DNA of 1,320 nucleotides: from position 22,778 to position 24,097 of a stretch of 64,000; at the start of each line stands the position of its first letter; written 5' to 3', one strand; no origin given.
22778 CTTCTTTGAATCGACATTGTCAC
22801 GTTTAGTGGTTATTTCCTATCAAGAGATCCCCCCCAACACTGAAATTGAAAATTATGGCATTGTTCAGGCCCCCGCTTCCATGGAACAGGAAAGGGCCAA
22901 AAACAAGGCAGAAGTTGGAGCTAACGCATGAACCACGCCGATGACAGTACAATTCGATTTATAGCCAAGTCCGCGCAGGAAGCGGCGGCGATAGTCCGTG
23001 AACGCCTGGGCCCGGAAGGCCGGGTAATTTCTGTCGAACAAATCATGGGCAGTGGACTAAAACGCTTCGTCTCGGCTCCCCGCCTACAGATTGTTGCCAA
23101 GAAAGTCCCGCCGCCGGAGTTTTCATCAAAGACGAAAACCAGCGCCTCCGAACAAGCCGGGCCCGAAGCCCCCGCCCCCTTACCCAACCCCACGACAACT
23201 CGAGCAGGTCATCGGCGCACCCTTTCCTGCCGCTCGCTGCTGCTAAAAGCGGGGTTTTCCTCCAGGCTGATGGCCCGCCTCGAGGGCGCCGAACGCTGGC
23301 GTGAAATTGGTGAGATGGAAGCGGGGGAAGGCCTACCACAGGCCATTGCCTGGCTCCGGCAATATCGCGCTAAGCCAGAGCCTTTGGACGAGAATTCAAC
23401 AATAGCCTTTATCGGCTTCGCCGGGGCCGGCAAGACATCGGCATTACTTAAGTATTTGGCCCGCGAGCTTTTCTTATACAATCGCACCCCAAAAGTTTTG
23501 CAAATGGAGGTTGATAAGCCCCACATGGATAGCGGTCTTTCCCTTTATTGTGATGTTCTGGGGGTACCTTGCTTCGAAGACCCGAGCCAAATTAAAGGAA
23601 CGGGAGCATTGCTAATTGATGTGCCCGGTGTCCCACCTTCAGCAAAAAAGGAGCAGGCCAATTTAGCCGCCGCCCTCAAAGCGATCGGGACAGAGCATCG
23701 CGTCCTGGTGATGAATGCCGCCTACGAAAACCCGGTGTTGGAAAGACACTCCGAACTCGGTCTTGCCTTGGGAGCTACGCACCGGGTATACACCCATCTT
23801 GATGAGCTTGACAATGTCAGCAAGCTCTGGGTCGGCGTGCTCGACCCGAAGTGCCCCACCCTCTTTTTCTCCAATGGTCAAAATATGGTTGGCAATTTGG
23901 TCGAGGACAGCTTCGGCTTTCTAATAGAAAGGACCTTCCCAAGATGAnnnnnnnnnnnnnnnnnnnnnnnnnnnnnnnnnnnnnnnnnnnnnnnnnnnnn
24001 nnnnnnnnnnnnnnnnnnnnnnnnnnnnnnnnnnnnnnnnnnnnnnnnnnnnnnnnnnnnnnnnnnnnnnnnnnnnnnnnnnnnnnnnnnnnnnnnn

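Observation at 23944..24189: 81-aa two-TM protein replaces FlhG (MinD/ParA ATPase) between flhF and fliA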

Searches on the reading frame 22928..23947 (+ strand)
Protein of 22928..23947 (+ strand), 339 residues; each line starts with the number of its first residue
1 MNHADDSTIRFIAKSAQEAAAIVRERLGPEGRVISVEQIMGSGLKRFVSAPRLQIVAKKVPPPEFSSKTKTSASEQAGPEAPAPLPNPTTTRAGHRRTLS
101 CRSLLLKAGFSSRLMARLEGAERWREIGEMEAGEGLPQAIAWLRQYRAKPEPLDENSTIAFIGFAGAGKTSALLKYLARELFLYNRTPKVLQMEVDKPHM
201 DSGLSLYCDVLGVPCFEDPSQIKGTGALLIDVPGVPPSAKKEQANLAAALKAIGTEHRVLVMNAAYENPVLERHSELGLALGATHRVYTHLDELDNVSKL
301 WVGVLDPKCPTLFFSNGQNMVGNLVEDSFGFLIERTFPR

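Call 3: search_protein_families(library=pfam, proteins=[window:22928-23947:+], max_evalue=0.1)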
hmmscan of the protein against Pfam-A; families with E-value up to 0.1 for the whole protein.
window:22928-23947:+ (339 aa): 2 families
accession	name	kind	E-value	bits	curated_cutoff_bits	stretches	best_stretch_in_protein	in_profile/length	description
PF00448.28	SRP54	-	0.0034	17.5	22.7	0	223-320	82-179/196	SRP54-type protein, GTPase domain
PF01926.29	MMR_HSR1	-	0.0083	16.7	21.9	0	159-264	2-85/113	50S ribosome-binding GTPase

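Call 4: search_protein_families(library=ncbifam, proteins=[window:22928-23947:+], max_evalue=0.1)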
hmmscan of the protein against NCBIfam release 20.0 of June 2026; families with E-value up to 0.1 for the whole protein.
window:22928-23947:+ (339 aa): 6 families
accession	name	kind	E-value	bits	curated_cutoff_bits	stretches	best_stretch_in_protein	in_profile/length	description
TIGR03499.1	FlhF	equivalog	9e-10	39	174.15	2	10-81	5-74/286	flagellar biosynthesis GTPase FlhF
NF011310.0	PRK14721.1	equivalog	3.7e-06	26.4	725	1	105-337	141-382/423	flagellar biosynthesis regulator FlhF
NF011312.0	PRK14723.1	equivalog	2.1e-05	23.2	951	1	104-337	133-379/768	flagellar biosynthesis regulator FlhF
NF006015.0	PRK08154.1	subfamily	0.04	13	204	0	150-181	130-160/314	anaerobic benzoate catabolism transcriptional regulator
NF009368.0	PRK12726.1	equivalog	0.047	12.8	832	0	287-335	348-396/407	flagellar biosynthesis regulator FlhF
NF011311.0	PRK14722.1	equivalog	0.098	11.7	777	0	285-337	285-337/374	flagellar biosynthesis regulator FlhF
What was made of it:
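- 22928..23947 (+): Divergent FlhF-like SRP-type GTPase (339 aa) with degenerate G2, G3 and G4 motifs. Its stop overlaps the ORF start. Pfam and NCBIfam matches fall below the curated cut-offs (calls 3, 4).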

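Call 14: find_related_loci(query=A2, collection=genome_contigs, flank=10000)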
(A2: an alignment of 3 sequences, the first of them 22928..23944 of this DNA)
Query A2 (339 aa) in genome_contigs; peptide patterns used: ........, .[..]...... (x = any residue, [..] = any of these).
28 stretches matched a pattern; 1 encode a relative of the query (tblastn E <= 1e-3); 1 distinct loci.
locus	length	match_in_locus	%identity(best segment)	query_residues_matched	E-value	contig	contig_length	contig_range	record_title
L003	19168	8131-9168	53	1-339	4e-118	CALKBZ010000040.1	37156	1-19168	MAG: uncultured Opitutales bacterium isolate FRAM_RAS_EGC1617_bin31 genome assembly, contig: FRAM_EGC1617_bin31-40, whol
